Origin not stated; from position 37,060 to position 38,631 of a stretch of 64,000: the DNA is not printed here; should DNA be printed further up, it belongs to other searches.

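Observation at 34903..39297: Operon ogg, glmU-like (degenerate nucleotidyltransferase motif), MBL-fold hydrolase and GAF/HD-GYP phosphodiesterase.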

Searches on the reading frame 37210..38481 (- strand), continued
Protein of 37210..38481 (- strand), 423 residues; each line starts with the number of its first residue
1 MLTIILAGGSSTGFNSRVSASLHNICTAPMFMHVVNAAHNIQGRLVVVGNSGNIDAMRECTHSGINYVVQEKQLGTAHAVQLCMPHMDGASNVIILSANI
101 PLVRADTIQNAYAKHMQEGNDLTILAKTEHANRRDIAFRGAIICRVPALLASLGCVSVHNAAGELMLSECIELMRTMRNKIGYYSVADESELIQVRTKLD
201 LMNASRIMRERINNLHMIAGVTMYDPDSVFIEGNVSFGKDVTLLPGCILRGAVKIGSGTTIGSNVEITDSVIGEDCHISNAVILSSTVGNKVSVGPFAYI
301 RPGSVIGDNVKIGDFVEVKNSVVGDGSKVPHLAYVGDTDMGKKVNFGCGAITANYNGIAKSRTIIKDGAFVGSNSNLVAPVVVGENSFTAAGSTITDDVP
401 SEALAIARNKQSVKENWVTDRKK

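Call 10: list_cluster_members(proteins=[window:37210-38481:-, P0004, P0003, P0002])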
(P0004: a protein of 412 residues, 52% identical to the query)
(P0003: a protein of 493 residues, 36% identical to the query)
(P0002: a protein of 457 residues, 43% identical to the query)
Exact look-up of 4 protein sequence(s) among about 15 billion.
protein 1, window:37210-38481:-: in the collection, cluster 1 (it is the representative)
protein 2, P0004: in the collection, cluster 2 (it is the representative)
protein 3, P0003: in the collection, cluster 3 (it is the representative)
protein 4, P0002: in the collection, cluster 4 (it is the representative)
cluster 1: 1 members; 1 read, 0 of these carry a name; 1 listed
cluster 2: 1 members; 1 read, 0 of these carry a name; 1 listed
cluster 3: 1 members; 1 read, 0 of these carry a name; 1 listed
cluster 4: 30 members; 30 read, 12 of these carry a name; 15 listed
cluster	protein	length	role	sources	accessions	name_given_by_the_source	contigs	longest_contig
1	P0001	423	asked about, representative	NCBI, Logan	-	-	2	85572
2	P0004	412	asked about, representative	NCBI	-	-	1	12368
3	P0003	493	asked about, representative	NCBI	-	-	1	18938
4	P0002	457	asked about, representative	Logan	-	-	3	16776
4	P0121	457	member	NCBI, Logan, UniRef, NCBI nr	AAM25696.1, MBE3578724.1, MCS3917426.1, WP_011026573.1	bifunctional UDP-N-acetylglucosamine pyrophosphorylase/glucosamine-1-phosphate ... | Bifunctional protein GlmU n=1 Tax=Caldanaerobacter subterraneus subsp. tengcongensis ... | bifunctional UDP-N-acetylglucosamine diphosphorylase/glucosamine-1-phosphate ...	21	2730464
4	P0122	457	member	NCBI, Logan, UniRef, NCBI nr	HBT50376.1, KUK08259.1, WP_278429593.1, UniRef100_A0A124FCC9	MAG: Bifunctional protein GlmU [Caldanaerobacter subterraneus] | Bifunctional protein GlmU n=1 Tax=Caldanaerobacter subterraneus TaxID=911092 ... | bifunctional UDP-N-acetylglucosamine diphosphorylase/glucosamine-1-phosphate ...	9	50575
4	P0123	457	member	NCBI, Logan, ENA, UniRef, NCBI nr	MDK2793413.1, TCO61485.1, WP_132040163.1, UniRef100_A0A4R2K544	bifunctional UDP-N-acetylglucosamine diphosphorylase/glucosamine-1-phosphate ... | Bifunctional protein GlmU n=1 Tax=Caldanaerobacter subterraneus TaxID=911092 ...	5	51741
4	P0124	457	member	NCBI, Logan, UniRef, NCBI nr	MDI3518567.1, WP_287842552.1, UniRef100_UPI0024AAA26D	MAG: bifunctional UDP-N-acetylglucosamine pyrophosphorylase / glucosamine-phosphate ... | bifunctional UDP-N-acetylglucosamine diphosphorylase/glucosamine-1-phosphate ...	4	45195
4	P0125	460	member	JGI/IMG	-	bifunctional UDP-N-acetylglucosamine pyrophosphorylase/glucosamine-1-phosphate ...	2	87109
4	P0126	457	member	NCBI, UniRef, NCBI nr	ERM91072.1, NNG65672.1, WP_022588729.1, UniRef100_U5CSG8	bifunctional UDP-N-acetylglucosamine diphosphorylase/glucosamine-1-phosphate ... | Bifunctional protein GlmU n=2 Tax=Caldanaerobacter subterraneus TaxID=911092 ...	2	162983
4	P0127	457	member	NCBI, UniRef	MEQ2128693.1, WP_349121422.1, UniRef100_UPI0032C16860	bifunctional UDP-N-acetylglucosamine diphosphorylase/glucosamine-1-phosphate ...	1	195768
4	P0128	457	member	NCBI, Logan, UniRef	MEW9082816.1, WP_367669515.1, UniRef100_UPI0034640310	bifunctional UDP-N-acetylglucosamine diphosphorylase/glucosamine-1-phosphate ...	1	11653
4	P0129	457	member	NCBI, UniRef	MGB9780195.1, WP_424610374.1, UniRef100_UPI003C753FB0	bifunctional UDP-N-acetylglucosamine diphosphorylase/glucosamine-1-phosphate ...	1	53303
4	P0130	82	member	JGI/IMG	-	bifunctional UDP-N-acetylglucosamine pyrophosphorylase/glucosamine-1-phosphate ...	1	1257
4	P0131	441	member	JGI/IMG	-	bifunctional UDP-N-acetylglucosamine pyrophosphorylase/glucosamine-1-phosphate ...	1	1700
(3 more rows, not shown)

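Call 11: find_encoding_contigs(protein=P0004, flank=10000, max_places=4)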
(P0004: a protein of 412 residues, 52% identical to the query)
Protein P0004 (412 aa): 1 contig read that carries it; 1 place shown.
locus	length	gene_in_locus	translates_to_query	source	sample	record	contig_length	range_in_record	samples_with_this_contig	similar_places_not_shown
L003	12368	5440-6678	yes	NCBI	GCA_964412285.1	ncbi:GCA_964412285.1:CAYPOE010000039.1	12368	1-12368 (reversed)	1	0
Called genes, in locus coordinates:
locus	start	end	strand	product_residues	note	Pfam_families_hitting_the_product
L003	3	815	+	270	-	?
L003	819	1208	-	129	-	PF01503:PRA-PH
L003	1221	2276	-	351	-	PF01208:URO-D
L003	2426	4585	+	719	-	PF13328:HD_4, PF01966:HD, PF04607:RelA_SpoT, PF02824:TGS, PF19296:RelA_AH, PF28438:RelA_RIS, PF13291:ACT_4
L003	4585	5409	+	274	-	PF07934:OGG_N (weak), PF00730:HhH-GPD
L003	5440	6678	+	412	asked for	PF00132:Hexapep, PF25084:LbH_EIF2B, PF25087:GMPPB_C (weak), PF00132:Hexapep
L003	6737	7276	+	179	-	PF00156:Pribosyltran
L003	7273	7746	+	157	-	PF00694:Aconitase_C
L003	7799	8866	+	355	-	PF00180:Iso_dh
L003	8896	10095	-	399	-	PF00330:Aconitase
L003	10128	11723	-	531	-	PF00682:HMGL-like, PF22617:HCS_D2, PF08502:LeuA_dimer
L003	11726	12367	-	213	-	?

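Call 14: find_related_loci(query=A2, collection=genome_contigs, flank=10000)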
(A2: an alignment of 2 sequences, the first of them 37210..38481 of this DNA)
Query A2 (423 aa) in genome_contigs; peptide patterns used: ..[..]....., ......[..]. (x = any residue, [..] = any of these).
600 stretches matched a pattern (row limit reached: there are more); 560 encode a relative of the query (tblastn E <= 1e-3); the best 80 are kept; 80 distinct loci.
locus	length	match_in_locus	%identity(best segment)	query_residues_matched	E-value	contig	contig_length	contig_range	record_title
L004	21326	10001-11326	43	4-417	4e-109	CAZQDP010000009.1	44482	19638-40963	MAG TPA_asm: uncultured Eubacteriales bacterium isolate SRP272421_co3_741 genome assembly, contig: NODE_1128_length_4448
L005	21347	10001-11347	39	4-423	8e-102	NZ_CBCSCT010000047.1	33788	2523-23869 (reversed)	Marinicrinis lubricantis strain CIP111345T isolate CIP111345T NODE_0047, whole genome shotgun sequence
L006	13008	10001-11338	39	3-423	2e-101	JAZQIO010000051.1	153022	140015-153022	MAG: Clostridia bacterium isolate T1900044623_TS20190089.MAGScoT_cleanbin_000043 SGB_917_k141_406225, whole genome shotg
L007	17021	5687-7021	40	4-421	2e-100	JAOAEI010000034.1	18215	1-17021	MAG: Caloramator sp. isolate SKW256 NODE_34_length_18215_cov_16.002757, whole genome shotgun sequence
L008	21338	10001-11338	40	4-421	2e-100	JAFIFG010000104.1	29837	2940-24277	MAG: Clostridiaceae bacterium isolate coassembly_bin.26 k141_108058, whole genome shotgun sequence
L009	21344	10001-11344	38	4-423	7e-100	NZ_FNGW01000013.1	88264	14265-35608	Romboutsia lituseburensis DSM 797, whole genome shotgun sequence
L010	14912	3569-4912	41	4-423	6e-100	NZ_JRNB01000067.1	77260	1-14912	Peptostreptococcus sp. MV1 contig067, whole genome shotgun sequence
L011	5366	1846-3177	41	1-417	8e-100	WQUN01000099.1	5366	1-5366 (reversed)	MAG: Bacillota bacterium isolate Cu122P5bin39 JGI20166J26741_11481697, whole genome shotgun sequence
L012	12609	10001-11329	39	4-418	3e-99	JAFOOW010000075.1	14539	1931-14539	MAG: Peptostreptococcaceae bacterium isolate RGIG664 Dairy_cattle_Jejunum-4__c28236, whole genome shotgun sequence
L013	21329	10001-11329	39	4-418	3e-99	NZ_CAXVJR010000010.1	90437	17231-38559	Paraclostridium bifermentans isolate CC00581 CC00581_10_NODE_10_length_90437_cov_419.360613, whole genome shotgun sequen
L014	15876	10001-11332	39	1-417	3e-99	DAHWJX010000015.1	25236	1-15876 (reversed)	MAG TPA_asm: Bacillales bacterium isolate clean1325 k141_102640, whole genome shotgun sequence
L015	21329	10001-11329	39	4-418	4e-99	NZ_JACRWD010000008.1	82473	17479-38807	Paeniclostridium hominis strain NSJ-45 M14_ctg008, whole genome shotgun sequence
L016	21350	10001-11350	39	1-421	5e-99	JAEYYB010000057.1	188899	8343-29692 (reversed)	MAG: Bacillota bacterium isolate OH_CBlB_339 k127_3118754, whole genome shotgun sequence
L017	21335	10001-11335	40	4-421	1e-98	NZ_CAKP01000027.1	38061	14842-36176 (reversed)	Caloramator australicus RC3, whole genome shotgun sequence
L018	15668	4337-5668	39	4-419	4e-98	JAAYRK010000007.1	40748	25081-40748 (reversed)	MAG: Candidatus Epulonipiscium sp. isolate AS23ysBPME_183 16318_AS23, whole genome shotgun sequence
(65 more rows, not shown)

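Call 21: search_protein_families(library=pfam, proteins=[L004:7759-8754:+, L004:8783-9769:+, L004:9920-11359:+, L004:11356-12348:+, L004:12475-14706:+, L004:14924-15760:+, L004:6779-7564:-, L004:6064-6591:-], max_evalue=0.00001)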
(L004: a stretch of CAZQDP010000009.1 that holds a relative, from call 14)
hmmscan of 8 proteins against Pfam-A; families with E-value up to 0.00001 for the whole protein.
L004:7759-8754:+ (331 aa): 1 family
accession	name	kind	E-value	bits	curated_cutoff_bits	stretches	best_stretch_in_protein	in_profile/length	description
PF07261.16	DnaB_2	-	2.5e-38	130.1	22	2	127-198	1-72/74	Replication initiation and membrane attachment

L004:8783-9769:+ (328 aa): 2 families
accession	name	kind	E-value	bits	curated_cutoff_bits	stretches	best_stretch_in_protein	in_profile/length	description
PF01695.23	IstB_IS21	-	3.2e-16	60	24.1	1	184-297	90-200/238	IstB-like ATP binding protein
PF00308.24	Bac_DnaA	-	3.3e-10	40.8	23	1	187-308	35-155/162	Bacterial DnaA ATPAse domain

L004:9920-11359:+ (479 aa): 6 families
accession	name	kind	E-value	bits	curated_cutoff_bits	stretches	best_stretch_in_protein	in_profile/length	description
PF00132.30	Hexapep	-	2.1e-27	94.1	27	3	338-372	2-36/36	Bacterial transferase hexapeptide (six repeats)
PF00483.29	NTP_transferase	-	3.3e-20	73.2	21.2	1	27-238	2-221/245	Nucleotidyl transferase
PF12804.13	NTP_transf_3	-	7.5e-17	62.4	27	1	27-157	1-131/160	MobA-like NTP transferase domain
PF25084.1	LbH_EIF2B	-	2e-15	57.1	54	1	290-372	7-89/105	EIF2B subunit epsilon LbH domain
PF01128.25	IspD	-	1e-07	32.4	27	1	26-234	2-195/221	2-C-methyl-D-erythritol 4-phosphate cytidylyltransferase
PF24894.1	Hexapep_GlmU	-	3.4e-06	27.5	23.3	0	318-389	15-85/104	GlmU-like, C-terminal hexapeptide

L004:11356-12348:+ (330 aa): 3 families
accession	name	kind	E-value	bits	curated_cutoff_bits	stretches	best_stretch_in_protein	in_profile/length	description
PF13793.12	Pribosyltran_N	-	2.7e-55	185.7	25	1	9-125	1-117/117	N-terminal domain of ribose phosphate pyrophosphokinase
PF14572.12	Pribosyl_synth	-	1.4e-28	100.5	27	1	210-316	74-183/184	Phosphoribosyl synthetase-associated domain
PF00156.33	Pribosyltran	-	2.5e-17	63.1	26.3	1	169-260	24-128/158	Phosphoribosyl transferase domain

L004:12475-14706:+ (743 aa): 3 families
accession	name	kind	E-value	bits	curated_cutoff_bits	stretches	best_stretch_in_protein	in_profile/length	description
PF07833.16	Cu_amine_oxidN1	-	5e-24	84.8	24.2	1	283-374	10-101/108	Copper amine oxidase N-terminal domain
PF13472.12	Lipase_GDSL_2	-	5.9e-18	66.4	32.9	1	419-585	1-178/178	GDSL-like Lipase/Acylhydrolase family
PF00657.28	Lipase_GDSL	-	5.5e-09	36.9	23.6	0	417-513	1-111/208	GDSL-like Lipase/Acylhydrolase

L004:14924-15760:+ (278 aa): 2 families
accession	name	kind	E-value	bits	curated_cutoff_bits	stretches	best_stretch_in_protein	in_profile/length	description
PF00497.25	SBP_bac_3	-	3.1e-42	143.9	26.4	1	49-270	1-131/132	Bacterial extracellular solute-binding proteins, family 3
PF10613.14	Lig_chan-Glu_bd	-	4.4e-06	27.2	30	1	68-138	40-109/115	Ligated ion channel L-glutamate- and glycine-binding site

L004:6779-7564:- (261 aa): 3 families
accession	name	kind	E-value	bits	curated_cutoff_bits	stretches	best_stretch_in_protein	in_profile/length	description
PF13344.12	Hydrolase_6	-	1.8e-26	92.6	27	1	12-111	1-100/101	Haloacid dehalogenase-like hydrolase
PF13242.12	Hydrolase_like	-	3.5e-19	68.9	22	1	185-252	2-69/75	HAD-hyrolase-like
PF00702.32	Hydrolase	-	2.6e-12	47.9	26.4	1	10-222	2-188/191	haloacid dehalogenase-like hydrolase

L004:6064-6591:- (175 aa): 0 families

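Call 52: predict_structure(alignment_id=A4)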
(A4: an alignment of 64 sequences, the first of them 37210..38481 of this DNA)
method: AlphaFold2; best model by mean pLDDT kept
length: 423 residues; sequences in the alignment: 64
mean_pLDDT: 91.1   pTM: 0.85
mean pLDDT of the five models: 91.1, 89.5, 89.3, 89.0, 76.6
residues with pLDDT >= 90: 308; 70-90: 96; 50-70: 14; < 50: 5
segments of 3 or more residues with pLDDT < 50: 132-136
pLDDT, mean of each block of 10 residues (from residue 1): 84 72 88 89 86 84 83 88 92 93 93 95 79 52 94 87 82 90 89 88 93 95 96 95 97 98 98 98 99 98 99 98 98 97 97 90 97 96 98 97 94 94 85
secondary structure, 60 per line:
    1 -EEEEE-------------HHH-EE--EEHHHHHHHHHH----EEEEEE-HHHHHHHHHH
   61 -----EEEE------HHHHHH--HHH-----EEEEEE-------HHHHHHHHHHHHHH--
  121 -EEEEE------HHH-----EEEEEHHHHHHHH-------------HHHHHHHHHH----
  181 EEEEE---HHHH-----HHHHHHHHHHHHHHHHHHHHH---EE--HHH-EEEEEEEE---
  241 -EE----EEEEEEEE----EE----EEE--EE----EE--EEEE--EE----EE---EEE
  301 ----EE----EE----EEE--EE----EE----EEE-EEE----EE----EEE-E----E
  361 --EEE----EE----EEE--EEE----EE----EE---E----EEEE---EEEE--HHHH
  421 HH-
elements in order: E2-6 H30-39 E44-49 H51-60 E66-69 H76-81 E92-97 H105-118 E122-126 E141-145 H146-153 H167-176 E181-185 H189-192 H198-218 E230-237 E248-255 E266-268 E281-284 E298-300 E317-319 E334-336 E338-340 E351-353 E363-365 E376-378 E381-383 E404-407 E411-414 H417-422

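Call 61: fold_search(model_id=the predicted structure, library=pdb)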
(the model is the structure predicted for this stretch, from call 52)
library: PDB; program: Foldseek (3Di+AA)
matches with E <= 10: 1279; with E <= 0.001: 618
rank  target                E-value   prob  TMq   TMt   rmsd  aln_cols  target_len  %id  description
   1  7kr9                  3.2e-36  1.00  0.89  0.83   5.7       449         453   34  Bifunctional enzyme GlmU bound to Zn(II) (released 2021-12-01)
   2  4ac3                  4.7e-36  1.00  0.90  0.84   5.3       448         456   34  S.pneumoniae GlmU in complex with an antibacterial inhibitor (released 2012-02-15)
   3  9dr4                  2.0e-35  1.00  0.79  0.74   5.4       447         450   34  Crystal structure of bifunctional GlmU from Staphylococcus aureus NCTC 8325 complexed with UTP, CoA and Glc 1-P (released 2025-05-14)
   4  1g97                  2.5e-35  1.00  0.90  0.86   3.8       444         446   34  S.PNEUMONIAE GLMU COMPLEXED WITH UDP-N-ACETYLGLUCOSAMINE AND MG2+ (released 2001-05-22)
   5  1g95                  5.5e-35  1.00  0.89  0.85   5.8       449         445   34  CRYSTAL STRUCTURE OF S.PNEUMONIAE GLMU, APO FORM (released 2001-05-22)
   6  1hm0_A                1.3e-34  1.00  0.91  0.87   3.7       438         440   35  CRYSTAL STRUCTURE OF S.PNEUMONIAE N-ACETYLGLUCOSAMINE 1-PHOSPHATE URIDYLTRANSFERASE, GLMU (released 2001-11-30)
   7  9dqf                  1.6e-34  1.00  0.81  0.77   5.1       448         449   33  Crystal structure of bifunctional GlmU from Staphylococcus aureus NCTC 8325 complexed with acetyl CoA and citrate (released 2025-05-14)
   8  4k6r                  3.7e-34  1.00  0.87  0.79   6.5       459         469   30  Crystal structure of GlmU in complex with ATP (released 2014-04-16)
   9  4aaw                  3.9e-34  1.00  0.89  0.83   5.3       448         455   34  S.pneumoniae GlmU in complex with an antibacterial inhibitor (released 2012-02-15)
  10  6ge9                  2.2e-33  1.00  0.88  0.79   6.6       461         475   30  Structure of Mycobacterium tuberculosis GlmU bound to Glc-1P and Ac-CoA (released 2018-05-02)
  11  3spt                  2.7e-33  1.00  0.87  0.78   6.5       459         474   30  Crystal structure of GlmU from Mycobacterium tuberculosis in complex with ACETYL COENZYME A and URIDINE-DIPHOSPHATE-N-AC (released 2012-08-08)
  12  1hm8_A                5.3e-33  1.00  0.90  0.83   5.6       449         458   34  CRYSTAL STRUCTURE OF S.PNEUMONIAE N-ACETYLGLUCOSAMINE-1-PHOSPHATE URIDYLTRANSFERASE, GLMU, BOUND TO ACETYL COENZYME A (released 2001-11-30)
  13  3d8v                  5.3e-33  1.00  0.89  0.79   6.5       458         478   30  Crystal structure of GlmU from Mycobacterium tuberculosis in complex with uridine-diphosphate-N-acetylglucosamine (released 2009-03-10)
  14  2oi6_B                1.3e-32  1.00  0.89  0.83   4.7       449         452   31  E. coli GlmU- Complex with UDP-GlcNAc, CoA and GlcN-1-PO4 (released 2007-06-19)
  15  2oi6_A                1.8e-32  1.00  0.87  0.82   4.8       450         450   31  E. coli GlmU- Complex with UDP-GlcNAc, CoA and GlcN-1-PO4 (released 2007-06-19)
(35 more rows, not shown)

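Call 78: search_protein_families(library=padloc, proteins=[window:37210-38481:-], max_evalue=0.001)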
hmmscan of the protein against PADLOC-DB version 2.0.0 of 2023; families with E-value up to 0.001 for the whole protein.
window:37210-38481:- (423 aa): 0 families

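Call 79: search_protein_families(library=pfam, proteins=[L003:6737-7276:+], max_evalue=0.001)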
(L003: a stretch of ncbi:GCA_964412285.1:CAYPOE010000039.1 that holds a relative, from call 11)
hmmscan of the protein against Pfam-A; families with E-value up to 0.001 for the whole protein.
L003:6737-7276:+ (179 aa): 1 family
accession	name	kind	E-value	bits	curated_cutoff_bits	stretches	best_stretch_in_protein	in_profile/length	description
PF00156.33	Pribosyltran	-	1.4e-09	37.9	26.3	1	57-147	29-128/158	Phosphoribosyl transferase domain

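Call 89: find_encoding_contigs(protein=P0056, flank=5000, max_places=5)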
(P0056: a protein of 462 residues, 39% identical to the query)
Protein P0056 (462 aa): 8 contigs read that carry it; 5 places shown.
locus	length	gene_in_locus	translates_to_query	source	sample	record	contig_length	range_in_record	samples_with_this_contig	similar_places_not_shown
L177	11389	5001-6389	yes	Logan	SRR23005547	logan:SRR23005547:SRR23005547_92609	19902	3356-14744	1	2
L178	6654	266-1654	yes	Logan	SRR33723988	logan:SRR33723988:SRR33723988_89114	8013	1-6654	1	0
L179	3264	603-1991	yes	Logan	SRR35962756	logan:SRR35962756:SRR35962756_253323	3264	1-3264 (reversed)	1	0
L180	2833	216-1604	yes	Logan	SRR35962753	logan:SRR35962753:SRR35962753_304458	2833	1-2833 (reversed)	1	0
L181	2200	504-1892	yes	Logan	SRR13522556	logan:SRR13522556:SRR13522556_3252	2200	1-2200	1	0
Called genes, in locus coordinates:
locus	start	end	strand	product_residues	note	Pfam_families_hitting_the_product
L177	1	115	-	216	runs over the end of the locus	PF00528:BPD_transp_1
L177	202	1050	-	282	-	PF00497:SBP_bac_3, PF12974:Phosphonate-bd (weak)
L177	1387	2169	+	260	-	PF04951:Peptidase_M55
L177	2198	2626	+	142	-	PF07977:FabA, PF22818:ApeI-like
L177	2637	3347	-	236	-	PF01171:ATP_bind_3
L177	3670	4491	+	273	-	PF09182:PuR_N, PF00156:Pribosyltran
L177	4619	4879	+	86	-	PF04026:SpoVG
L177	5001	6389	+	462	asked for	PF00483:NTP_transferase, PF01128:IspD, PF12804:NTP_transf_3, PF25084:LbH_EIF2B (weak), PF00132:Hexapep (weak), PF00132:Hexapep, PF25087:GMPPB_C, PF00132:Hexapep, +1 more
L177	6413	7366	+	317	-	PF13793:Pribosyltran_N, PF00156:Pribosyltran, PF14572:Pribosyl_synth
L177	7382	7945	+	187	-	PF01195:Pept_tRNA_hydro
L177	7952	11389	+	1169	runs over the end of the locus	PF17757:UvrB_inter, PF02559:CarD_TRCF_RID, PF00270:DEAD, PF04851:ResIII, PF00271:Helicase_C, PF03461:TRCF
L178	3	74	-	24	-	?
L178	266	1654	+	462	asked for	PF00483:NTP_transferase, PF01128:IspD, PF12804:NTP_transf_3, PF25084:LbH_EIF2B (weak), PF00132:Hexapep (weak), PF00132:Hexapep, PF25087:GMPPB_C, PF00132:Hexapep, +1 more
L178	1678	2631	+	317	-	PF13793:Pribosyltran_N, PF00156:Pribosyltran, PF14572:Pribosyl_synth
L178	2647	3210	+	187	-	PF01195:Pept_tRNA_hydro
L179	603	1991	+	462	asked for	PF00483:NTP_transferase, PF01128:IspD, PF12804:NTP_transf_3, PF25084:LbH_EIF2B (weak), PF00132:Hexapep (weak), PF00132:Hexapep, PF25087:GMPPB_C, PF00132:Hexapep, +1 more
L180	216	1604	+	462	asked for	PF00483:NTP_transferase, PF01128:IspD, PF12804:NTP_transf_3, PF25084:LbH_EIF2B (weak), PF00132:Hexapep (weak), PF00132:Hexapep, PF25087:GMPPB_C, PF00132:Hexapep, +1 more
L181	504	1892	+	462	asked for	PF00483:NTP_transferase, PF01128:IspD, PF12804:NTP_transf_3, PF25084:LbH_EIF2B (weak), PF00132:Hexapep (weak), PF00132:Hexapep, PF25087:GMPPB_C, PF00132:Hexapep, +1 more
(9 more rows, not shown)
